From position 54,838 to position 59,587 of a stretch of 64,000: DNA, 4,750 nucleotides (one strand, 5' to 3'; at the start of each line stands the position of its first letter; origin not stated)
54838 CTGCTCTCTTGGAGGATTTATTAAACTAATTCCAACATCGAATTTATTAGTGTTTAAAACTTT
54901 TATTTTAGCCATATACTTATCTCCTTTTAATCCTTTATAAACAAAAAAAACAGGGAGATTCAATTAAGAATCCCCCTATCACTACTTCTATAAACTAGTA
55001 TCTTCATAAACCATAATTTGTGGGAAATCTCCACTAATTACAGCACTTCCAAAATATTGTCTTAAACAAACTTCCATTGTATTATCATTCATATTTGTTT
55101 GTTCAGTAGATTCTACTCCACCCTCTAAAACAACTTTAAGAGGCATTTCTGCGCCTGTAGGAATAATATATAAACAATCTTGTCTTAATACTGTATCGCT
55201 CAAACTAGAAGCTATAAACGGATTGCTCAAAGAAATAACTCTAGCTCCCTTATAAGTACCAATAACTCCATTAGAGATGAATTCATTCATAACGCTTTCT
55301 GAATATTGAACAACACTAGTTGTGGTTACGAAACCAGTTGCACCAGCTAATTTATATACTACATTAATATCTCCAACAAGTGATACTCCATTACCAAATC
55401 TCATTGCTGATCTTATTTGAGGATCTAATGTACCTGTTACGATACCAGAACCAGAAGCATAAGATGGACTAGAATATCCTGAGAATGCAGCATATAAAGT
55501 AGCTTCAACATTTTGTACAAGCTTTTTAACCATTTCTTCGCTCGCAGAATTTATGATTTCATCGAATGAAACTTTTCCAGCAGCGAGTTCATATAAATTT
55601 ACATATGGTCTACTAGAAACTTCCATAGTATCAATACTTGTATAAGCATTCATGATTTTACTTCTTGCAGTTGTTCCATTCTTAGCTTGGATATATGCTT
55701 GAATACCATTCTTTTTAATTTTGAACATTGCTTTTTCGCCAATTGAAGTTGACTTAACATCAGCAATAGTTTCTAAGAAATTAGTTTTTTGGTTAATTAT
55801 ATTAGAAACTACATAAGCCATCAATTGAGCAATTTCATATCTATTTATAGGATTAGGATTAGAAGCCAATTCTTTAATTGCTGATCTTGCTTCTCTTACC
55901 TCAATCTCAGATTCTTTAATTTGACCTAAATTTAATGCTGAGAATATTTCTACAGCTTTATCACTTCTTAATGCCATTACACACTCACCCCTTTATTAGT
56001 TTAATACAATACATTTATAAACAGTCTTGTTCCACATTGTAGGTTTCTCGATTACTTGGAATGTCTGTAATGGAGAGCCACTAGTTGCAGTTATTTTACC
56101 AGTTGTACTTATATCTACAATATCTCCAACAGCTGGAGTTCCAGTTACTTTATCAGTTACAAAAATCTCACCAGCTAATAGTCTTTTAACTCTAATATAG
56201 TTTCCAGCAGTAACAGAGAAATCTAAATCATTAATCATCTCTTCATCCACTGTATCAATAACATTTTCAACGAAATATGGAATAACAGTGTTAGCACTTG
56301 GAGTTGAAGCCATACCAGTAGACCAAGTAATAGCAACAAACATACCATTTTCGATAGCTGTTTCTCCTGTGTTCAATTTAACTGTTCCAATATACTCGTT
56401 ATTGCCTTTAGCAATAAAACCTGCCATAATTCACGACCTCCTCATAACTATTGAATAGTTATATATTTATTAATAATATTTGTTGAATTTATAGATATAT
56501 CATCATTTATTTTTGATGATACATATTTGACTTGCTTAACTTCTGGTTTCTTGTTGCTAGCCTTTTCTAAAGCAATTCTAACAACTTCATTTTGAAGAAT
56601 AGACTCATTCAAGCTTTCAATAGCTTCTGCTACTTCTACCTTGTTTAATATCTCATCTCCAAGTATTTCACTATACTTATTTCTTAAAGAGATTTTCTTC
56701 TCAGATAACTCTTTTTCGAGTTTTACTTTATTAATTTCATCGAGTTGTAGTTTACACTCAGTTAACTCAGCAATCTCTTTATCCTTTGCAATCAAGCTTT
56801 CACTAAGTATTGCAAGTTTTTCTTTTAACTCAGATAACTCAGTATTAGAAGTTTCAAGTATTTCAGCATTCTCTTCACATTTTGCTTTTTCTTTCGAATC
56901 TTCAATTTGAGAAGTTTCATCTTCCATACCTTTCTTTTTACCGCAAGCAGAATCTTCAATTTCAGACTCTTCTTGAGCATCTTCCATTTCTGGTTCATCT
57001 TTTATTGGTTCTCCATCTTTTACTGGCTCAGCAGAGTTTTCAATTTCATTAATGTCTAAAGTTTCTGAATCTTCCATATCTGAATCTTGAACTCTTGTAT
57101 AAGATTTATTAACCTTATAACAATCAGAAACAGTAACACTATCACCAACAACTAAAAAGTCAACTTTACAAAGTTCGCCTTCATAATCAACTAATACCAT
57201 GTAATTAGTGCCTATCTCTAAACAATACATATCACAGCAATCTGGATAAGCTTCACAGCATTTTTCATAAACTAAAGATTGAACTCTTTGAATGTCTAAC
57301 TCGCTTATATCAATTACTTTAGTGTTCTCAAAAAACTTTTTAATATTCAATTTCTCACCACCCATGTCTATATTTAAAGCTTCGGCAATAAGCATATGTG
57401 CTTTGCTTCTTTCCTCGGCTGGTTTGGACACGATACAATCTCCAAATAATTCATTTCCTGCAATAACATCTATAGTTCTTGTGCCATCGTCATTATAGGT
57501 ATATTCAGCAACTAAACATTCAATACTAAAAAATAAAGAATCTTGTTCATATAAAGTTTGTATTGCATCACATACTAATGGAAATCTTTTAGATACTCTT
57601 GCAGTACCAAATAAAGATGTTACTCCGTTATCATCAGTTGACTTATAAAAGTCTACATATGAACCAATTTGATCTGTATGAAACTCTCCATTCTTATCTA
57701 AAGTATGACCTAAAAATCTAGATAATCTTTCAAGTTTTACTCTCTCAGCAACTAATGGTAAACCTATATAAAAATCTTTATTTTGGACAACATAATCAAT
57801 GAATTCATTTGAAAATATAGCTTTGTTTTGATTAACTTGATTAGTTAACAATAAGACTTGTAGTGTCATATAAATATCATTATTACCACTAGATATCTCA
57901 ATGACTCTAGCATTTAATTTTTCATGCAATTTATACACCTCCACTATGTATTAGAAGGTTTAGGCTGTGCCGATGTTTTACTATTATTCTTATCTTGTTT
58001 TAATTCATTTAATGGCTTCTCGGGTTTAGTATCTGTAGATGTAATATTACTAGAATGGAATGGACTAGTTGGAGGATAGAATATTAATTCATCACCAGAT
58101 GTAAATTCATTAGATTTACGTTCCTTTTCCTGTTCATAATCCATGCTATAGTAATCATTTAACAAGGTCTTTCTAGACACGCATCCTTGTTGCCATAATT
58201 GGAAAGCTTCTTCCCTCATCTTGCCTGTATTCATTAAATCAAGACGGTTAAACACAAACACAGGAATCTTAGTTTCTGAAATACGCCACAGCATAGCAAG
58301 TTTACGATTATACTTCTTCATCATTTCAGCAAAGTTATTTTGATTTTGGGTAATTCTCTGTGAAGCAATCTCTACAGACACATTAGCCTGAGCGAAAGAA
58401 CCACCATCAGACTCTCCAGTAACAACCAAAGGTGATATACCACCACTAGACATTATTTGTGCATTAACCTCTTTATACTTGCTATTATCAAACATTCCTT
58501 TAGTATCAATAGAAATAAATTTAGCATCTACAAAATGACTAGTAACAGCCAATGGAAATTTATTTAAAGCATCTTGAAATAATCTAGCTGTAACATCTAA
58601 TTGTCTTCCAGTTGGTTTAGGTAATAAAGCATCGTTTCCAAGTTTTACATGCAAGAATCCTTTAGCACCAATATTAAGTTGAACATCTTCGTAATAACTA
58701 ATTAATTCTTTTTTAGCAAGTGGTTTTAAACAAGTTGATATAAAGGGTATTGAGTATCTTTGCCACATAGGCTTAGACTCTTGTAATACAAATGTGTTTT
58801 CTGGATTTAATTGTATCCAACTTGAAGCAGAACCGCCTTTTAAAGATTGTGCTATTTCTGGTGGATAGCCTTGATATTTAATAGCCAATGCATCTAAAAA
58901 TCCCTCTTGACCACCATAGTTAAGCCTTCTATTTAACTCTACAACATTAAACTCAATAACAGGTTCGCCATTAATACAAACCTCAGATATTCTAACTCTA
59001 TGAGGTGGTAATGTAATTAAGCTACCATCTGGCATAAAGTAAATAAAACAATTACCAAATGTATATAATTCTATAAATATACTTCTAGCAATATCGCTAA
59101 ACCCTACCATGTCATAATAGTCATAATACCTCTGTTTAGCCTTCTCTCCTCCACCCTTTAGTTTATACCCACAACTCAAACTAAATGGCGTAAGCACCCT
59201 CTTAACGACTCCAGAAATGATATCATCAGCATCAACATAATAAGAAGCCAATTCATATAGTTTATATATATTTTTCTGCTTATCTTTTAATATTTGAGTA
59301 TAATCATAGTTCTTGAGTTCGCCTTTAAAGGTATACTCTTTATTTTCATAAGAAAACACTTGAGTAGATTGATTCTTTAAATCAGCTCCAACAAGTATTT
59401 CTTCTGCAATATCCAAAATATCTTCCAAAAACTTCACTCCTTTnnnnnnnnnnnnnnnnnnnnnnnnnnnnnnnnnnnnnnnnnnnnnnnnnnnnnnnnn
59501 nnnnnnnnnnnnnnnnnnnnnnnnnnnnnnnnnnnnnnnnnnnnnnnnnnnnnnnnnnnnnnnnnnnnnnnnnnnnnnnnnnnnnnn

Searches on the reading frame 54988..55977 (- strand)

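Call 16: search_protein_families(library=phrogs, proteins=[window:54988-55977:-], max_evalue=0.00001)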
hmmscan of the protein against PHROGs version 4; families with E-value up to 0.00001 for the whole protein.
window:54988-55977:- (329 aa): 3 families
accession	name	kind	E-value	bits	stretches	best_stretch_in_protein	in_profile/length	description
phrog_4088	-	unknown function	1.3e-45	157.1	1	30-315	43-322/332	-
phrog_16565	-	unknown function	1.4e-14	55.2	1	31-316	33-303/312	-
phrog_12438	-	head and packaging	6.6e-07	29.9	1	55-307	55-318/340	virion structural protein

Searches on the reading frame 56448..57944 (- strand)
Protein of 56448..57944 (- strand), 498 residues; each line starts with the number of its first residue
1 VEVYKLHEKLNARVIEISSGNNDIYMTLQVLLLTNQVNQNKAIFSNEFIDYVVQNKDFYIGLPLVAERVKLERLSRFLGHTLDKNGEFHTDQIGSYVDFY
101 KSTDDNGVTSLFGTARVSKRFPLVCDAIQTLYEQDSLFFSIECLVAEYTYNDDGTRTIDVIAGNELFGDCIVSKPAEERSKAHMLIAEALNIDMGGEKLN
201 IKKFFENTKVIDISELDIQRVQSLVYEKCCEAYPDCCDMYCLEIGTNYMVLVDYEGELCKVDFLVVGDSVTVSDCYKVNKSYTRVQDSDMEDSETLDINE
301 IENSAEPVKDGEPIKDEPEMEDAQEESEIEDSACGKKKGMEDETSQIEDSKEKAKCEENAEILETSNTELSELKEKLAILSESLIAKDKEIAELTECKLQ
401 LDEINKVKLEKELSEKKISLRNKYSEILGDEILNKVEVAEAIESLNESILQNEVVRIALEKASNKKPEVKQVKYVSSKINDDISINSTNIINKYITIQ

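Call 16: search_protein_families(library=phrogs, proteins=[window:56448-57944:-], max_evalue=0.00001)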
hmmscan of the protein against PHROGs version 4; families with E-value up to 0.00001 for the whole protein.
window:56448-57944:- (498 aa): 1 family
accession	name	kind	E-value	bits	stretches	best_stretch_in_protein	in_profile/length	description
phrog_16389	-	unknown function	2.7e-06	27.8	0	93-182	83-169/340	-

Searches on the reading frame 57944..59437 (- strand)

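Call 16: search_protein_families(library=phrogs, proteins=[window:57944-59437:-], max_evalue=0.00001)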
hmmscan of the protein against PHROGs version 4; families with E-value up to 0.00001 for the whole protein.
window:57944-59437:- (497 aa): 1 family
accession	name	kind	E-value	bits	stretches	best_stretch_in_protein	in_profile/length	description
phrog_2739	-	head and packaging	1.9e-24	87.2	1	27-489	31-495/501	portal protein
